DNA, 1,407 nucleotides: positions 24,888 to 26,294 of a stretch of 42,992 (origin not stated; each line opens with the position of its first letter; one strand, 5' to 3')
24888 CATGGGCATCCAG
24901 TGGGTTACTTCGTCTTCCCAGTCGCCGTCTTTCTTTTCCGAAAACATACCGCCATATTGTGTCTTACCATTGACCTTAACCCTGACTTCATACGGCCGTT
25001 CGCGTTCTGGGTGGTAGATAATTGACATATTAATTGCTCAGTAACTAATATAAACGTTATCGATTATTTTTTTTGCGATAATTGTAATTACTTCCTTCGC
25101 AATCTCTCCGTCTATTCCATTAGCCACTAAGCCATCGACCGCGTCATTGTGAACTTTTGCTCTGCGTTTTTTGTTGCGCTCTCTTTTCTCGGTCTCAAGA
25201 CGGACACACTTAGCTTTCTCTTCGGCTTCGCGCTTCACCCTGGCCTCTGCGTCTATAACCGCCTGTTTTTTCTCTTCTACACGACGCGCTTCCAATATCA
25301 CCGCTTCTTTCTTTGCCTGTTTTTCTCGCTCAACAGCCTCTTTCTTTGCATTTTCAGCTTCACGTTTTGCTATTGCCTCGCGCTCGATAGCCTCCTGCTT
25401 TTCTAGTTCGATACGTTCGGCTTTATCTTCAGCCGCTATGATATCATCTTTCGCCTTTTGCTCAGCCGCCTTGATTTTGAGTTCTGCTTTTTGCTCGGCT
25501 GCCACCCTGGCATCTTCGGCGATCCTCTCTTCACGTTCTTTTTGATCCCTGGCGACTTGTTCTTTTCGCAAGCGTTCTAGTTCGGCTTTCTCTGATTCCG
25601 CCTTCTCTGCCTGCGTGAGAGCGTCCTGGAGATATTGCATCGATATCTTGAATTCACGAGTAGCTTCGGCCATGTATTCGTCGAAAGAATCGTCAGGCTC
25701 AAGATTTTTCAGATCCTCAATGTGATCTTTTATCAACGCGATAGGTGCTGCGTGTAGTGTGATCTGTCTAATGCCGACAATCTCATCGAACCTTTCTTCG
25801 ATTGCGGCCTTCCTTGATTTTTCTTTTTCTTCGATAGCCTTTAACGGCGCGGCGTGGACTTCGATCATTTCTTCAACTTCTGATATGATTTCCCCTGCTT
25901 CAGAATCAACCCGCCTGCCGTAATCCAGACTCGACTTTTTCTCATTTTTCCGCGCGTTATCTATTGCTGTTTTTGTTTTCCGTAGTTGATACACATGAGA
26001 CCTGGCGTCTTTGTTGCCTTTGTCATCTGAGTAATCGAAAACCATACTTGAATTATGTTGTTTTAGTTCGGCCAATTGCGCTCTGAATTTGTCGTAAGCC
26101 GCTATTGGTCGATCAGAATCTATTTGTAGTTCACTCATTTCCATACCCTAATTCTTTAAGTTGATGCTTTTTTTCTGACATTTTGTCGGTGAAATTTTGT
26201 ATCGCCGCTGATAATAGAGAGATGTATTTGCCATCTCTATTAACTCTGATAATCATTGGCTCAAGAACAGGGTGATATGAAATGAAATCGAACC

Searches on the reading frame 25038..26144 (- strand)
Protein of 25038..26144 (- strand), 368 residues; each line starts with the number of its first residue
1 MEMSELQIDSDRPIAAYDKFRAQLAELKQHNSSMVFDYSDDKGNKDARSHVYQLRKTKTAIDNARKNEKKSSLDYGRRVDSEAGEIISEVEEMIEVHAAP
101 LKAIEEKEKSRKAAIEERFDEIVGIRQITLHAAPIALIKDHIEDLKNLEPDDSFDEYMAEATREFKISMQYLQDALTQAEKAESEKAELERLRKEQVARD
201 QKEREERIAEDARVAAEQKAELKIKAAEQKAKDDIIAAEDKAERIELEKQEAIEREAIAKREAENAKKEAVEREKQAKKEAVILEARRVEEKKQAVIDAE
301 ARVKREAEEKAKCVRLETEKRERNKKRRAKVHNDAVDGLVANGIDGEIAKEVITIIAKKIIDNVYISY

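Call 41: search_protein_families(library=phrogs, proteins=[window:25038-26144:-], max_evalue=0.0001)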
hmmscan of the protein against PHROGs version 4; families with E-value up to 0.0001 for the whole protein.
window:25038-26144:- (368 aa): 3 families
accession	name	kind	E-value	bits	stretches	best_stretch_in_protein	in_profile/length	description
phrog_1376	-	unknown function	1e-44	154.2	1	17-368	23-362/362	-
phrog_16469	-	unknown function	9.2e-07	29.6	1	14-309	33-352/392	-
phrog_17928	-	unknown function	3e-05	23.9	1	20-334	77-398/511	-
